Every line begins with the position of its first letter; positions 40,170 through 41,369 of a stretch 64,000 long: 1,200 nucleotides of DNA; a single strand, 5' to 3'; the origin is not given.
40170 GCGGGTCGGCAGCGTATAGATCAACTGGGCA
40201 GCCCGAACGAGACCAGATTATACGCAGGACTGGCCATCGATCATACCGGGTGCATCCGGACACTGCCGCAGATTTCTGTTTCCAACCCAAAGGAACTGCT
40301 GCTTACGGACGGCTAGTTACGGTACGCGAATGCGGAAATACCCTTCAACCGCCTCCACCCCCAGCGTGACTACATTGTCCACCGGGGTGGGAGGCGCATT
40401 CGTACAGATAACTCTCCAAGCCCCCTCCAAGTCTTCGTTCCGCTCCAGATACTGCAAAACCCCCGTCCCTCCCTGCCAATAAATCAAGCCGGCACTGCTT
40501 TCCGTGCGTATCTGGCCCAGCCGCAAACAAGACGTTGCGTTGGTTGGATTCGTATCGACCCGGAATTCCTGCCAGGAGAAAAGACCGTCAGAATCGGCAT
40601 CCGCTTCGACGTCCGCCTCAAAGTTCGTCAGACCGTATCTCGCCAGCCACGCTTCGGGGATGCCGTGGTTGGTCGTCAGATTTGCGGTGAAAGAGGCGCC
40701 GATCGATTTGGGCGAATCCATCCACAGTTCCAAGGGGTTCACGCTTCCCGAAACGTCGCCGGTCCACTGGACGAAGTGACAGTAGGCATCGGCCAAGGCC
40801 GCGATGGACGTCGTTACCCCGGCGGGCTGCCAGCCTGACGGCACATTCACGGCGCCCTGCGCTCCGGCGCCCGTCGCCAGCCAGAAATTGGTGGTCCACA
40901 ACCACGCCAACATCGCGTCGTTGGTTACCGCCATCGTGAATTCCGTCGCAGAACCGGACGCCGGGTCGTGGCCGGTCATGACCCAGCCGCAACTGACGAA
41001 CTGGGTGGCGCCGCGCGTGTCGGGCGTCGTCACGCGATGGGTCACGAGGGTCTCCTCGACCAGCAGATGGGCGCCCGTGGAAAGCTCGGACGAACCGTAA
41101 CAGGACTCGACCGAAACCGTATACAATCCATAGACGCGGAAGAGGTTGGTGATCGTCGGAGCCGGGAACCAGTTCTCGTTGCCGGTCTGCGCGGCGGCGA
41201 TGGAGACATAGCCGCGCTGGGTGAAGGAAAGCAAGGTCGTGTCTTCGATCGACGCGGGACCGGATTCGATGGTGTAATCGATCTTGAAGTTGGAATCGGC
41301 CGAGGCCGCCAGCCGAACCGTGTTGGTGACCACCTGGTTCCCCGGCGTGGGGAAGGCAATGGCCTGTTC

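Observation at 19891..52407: Molybdenum-cofactor genes split by a 28-kb block of two giant genes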

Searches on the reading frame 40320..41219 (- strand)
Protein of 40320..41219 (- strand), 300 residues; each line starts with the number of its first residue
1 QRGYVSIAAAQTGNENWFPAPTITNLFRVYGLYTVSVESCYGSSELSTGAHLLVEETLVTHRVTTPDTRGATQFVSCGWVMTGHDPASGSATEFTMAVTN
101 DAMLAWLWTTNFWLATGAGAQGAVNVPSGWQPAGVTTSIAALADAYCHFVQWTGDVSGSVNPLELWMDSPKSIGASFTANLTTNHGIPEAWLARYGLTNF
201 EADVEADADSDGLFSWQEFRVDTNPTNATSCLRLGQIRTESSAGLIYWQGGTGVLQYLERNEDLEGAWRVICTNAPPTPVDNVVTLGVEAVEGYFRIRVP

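Call 71: search_protein_families(library=pfam, proteins=[window:40320-41219:-], max_evalue=1)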
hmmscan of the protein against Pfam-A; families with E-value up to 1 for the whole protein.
window:40320-41219:- (300 aa): 1 family
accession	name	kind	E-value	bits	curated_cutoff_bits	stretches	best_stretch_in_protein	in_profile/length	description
PF18998.6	Flg_new_2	-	9.5e-06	25.9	23.6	1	114-180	3-72/73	Divergent InlB B-repeat domain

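Call 72: search_protein_families(library=ncbifam, proteins=[window:40320-41219:-], max_evalue=1)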
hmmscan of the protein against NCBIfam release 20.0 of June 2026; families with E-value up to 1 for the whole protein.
window:40320-41219:- (300 aa): 2 families
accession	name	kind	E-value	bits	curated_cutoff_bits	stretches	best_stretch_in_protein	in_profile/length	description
NF042425.1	Amuc_1099_fam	equivalog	2e-05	24.4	50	1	183-230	104-152/321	Amuc_1099 family pilus-like system protein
NF047639.1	throspo3_MtsD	equivalog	0.012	13.8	800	1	185-227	486-529/651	cell-cell cohesion protein MtsD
